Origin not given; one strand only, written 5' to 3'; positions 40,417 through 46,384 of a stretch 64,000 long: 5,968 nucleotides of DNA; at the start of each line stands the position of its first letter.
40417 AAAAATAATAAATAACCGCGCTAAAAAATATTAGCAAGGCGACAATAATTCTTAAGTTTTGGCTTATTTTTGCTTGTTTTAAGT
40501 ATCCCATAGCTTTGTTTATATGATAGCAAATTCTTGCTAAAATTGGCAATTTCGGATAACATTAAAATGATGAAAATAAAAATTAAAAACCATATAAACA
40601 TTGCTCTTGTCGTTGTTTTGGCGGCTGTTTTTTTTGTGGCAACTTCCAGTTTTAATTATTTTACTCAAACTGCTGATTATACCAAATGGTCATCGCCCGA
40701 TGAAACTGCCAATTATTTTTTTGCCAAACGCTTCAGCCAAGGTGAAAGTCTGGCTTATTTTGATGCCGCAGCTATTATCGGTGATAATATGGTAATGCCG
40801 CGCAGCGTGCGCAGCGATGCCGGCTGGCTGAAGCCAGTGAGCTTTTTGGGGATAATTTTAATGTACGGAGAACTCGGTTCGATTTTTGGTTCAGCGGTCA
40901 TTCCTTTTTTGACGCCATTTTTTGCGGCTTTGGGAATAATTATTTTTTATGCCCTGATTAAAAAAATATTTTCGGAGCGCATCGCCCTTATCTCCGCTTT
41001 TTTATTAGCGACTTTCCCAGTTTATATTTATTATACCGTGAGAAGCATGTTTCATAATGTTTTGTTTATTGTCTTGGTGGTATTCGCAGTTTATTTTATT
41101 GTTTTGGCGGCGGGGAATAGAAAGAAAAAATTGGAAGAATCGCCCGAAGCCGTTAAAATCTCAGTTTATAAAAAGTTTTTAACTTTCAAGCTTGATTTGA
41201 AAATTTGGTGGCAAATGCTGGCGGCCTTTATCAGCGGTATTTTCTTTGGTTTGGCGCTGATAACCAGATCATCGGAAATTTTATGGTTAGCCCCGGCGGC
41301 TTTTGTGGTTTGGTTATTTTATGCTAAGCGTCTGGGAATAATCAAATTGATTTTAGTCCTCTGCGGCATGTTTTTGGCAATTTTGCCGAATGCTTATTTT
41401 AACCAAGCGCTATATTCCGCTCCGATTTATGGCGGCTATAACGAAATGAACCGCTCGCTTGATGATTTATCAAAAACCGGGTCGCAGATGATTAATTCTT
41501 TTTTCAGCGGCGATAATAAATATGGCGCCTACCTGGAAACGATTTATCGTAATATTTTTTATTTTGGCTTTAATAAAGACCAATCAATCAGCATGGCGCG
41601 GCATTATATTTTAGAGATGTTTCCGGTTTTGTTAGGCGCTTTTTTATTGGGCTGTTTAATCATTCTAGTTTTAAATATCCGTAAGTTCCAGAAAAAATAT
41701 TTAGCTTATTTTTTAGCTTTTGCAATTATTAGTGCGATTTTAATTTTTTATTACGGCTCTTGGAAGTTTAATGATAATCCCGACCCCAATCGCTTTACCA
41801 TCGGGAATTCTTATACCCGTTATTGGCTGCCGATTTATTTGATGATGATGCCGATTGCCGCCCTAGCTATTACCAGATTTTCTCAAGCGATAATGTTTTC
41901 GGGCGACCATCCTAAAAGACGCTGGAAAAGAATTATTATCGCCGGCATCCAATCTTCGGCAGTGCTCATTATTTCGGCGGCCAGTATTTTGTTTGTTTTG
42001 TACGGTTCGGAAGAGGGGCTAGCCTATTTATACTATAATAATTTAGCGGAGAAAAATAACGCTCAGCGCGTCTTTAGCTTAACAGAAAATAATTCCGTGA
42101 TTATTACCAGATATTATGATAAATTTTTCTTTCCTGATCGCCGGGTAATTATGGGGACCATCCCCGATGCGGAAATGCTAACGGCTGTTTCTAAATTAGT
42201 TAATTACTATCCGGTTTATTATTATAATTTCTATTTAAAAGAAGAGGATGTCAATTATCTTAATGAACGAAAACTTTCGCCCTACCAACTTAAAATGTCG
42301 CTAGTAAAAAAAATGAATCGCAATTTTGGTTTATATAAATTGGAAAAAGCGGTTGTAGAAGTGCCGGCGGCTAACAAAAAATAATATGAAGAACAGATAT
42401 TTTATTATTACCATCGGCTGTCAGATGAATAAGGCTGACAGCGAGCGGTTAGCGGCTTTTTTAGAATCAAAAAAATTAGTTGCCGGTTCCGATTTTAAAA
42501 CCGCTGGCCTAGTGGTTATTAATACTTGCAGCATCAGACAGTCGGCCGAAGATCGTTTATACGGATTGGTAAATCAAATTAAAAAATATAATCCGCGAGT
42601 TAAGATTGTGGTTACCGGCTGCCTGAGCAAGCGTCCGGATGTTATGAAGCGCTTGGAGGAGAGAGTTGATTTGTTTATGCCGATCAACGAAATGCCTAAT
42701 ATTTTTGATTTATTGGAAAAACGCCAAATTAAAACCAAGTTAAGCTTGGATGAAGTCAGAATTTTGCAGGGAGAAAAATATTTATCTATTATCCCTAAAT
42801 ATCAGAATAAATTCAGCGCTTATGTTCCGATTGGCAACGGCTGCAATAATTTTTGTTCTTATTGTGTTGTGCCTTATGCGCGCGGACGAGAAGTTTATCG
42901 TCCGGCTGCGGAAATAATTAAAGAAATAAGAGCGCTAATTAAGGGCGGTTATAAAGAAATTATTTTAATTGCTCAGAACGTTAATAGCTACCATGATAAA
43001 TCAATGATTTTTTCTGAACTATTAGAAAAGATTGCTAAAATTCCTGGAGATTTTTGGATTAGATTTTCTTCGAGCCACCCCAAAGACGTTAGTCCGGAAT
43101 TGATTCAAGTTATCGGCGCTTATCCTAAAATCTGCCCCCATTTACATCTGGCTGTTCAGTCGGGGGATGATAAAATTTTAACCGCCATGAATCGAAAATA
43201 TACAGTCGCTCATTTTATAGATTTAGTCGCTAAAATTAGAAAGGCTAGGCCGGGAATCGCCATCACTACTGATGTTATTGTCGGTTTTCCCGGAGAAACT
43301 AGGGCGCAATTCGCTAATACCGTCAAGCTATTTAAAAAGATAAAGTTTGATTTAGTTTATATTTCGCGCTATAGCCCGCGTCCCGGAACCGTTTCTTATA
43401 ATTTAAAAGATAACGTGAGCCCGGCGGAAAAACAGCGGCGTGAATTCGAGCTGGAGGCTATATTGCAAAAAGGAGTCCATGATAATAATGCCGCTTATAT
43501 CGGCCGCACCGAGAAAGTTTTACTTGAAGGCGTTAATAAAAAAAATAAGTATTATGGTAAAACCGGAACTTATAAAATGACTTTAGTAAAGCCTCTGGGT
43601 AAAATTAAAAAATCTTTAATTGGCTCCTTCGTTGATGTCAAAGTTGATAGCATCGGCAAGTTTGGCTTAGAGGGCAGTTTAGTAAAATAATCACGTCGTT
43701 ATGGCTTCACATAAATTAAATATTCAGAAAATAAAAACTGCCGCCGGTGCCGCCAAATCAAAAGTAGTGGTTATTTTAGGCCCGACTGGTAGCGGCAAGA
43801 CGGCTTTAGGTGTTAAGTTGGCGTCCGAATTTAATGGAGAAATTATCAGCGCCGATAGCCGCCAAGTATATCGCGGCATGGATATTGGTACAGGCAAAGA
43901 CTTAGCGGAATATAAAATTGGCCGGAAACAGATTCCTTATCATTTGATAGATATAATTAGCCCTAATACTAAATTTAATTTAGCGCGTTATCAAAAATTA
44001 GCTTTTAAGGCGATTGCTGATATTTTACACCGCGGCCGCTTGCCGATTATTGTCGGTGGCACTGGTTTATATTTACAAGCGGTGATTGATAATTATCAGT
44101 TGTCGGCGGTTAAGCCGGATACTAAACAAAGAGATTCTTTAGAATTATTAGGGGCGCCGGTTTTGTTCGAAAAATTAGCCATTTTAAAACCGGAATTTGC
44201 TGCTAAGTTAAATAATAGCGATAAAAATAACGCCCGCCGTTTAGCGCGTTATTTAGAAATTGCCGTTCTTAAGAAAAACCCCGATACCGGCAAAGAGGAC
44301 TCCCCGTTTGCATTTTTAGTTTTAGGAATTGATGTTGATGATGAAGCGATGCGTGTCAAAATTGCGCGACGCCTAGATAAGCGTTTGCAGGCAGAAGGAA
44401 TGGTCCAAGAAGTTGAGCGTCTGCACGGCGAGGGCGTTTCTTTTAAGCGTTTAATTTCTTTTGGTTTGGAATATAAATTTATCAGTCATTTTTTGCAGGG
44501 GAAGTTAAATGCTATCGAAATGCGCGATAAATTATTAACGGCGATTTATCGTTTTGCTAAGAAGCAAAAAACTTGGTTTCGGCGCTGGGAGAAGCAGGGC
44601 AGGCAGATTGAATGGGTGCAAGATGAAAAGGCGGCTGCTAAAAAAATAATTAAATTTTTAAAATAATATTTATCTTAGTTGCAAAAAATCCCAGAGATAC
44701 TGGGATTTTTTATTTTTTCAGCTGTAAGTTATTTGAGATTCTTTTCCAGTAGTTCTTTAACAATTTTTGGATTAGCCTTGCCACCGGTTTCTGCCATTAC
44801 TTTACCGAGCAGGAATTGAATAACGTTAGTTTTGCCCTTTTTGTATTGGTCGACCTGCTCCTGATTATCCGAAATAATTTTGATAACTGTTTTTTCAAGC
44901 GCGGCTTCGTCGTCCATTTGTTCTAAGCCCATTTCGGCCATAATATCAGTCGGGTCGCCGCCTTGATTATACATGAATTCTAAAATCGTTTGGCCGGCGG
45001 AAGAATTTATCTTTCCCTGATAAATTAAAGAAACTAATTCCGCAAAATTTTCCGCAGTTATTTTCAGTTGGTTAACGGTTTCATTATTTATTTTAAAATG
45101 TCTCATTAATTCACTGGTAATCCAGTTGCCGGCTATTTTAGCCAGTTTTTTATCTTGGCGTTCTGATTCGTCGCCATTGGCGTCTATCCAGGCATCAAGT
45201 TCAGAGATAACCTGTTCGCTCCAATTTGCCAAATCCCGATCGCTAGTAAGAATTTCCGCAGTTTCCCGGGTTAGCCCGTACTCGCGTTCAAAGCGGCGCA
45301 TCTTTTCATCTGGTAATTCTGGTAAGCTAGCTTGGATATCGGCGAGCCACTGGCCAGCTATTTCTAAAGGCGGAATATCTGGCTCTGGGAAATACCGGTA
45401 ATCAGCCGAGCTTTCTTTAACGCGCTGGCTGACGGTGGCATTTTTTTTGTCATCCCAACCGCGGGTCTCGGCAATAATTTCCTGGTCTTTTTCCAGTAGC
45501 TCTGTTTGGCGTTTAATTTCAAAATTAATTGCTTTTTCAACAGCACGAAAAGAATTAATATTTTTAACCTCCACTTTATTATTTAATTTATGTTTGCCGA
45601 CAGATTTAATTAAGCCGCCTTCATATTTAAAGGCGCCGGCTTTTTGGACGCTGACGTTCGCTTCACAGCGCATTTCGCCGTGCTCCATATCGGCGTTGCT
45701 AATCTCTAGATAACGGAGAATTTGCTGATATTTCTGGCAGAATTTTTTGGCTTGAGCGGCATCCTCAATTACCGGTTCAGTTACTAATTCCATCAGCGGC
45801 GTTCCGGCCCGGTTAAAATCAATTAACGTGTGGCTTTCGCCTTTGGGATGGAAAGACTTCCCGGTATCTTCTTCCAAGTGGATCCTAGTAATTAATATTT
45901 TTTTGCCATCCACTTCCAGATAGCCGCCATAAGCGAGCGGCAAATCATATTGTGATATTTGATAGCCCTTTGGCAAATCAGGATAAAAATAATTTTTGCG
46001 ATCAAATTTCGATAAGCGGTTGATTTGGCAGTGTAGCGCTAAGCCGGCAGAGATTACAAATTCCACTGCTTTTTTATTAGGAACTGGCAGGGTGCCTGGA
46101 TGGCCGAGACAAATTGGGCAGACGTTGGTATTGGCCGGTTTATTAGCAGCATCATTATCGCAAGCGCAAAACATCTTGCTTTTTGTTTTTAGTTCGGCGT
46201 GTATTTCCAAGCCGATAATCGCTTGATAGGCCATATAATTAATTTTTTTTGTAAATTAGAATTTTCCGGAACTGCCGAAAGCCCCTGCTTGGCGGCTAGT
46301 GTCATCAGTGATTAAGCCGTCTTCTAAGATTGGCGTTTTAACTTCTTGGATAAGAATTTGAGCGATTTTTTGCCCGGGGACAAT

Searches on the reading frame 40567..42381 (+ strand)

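Call 70: search_protein_families(library=pfam, proteins=[window:40567-42381:+], max_evalue=0.00001)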
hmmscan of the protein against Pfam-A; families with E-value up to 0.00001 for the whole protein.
window:40567-42381:+ (605 aa): 1 family
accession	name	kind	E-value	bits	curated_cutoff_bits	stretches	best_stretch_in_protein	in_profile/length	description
PF13231.12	PMT_2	-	3.1e-08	34.4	26.1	1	115-186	27-97/160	Dolichyl-phosphate-mannose-protein mannosyltransferase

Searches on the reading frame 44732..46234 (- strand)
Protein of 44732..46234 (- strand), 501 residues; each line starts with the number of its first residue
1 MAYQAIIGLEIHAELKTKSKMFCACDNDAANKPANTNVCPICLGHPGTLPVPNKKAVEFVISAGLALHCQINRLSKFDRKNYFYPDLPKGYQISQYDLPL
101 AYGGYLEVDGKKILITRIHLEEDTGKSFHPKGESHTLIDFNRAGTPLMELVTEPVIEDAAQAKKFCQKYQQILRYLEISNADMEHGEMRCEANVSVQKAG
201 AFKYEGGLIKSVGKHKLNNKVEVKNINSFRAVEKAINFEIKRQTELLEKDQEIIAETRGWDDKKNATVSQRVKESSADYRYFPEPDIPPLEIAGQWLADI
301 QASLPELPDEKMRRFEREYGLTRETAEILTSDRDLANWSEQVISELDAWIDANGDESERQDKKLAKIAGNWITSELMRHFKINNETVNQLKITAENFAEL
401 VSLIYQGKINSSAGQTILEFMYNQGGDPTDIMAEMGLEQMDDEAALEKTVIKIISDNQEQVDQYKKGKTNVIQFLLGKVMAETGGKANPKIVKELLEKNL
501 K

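Call 70: search_protein_families(library=pfam, proteins=[window:44732-46234:-], max_evalue=0.00001)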
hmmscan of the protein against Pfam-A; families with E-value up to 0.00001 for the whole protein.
window:44732-46234:- (501 aa): 2 families
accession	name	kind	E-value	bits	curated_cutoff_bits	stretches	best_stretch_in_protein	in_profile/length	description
PF02934.20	GatB_N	-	7.3e-114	380.1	23.4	1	6-297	2-276/277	GatB/GatE catalytic domain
PF02637.23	GatB_Yqey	-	3.6e-41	140.9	27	1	363-500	11-148/148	GatB domain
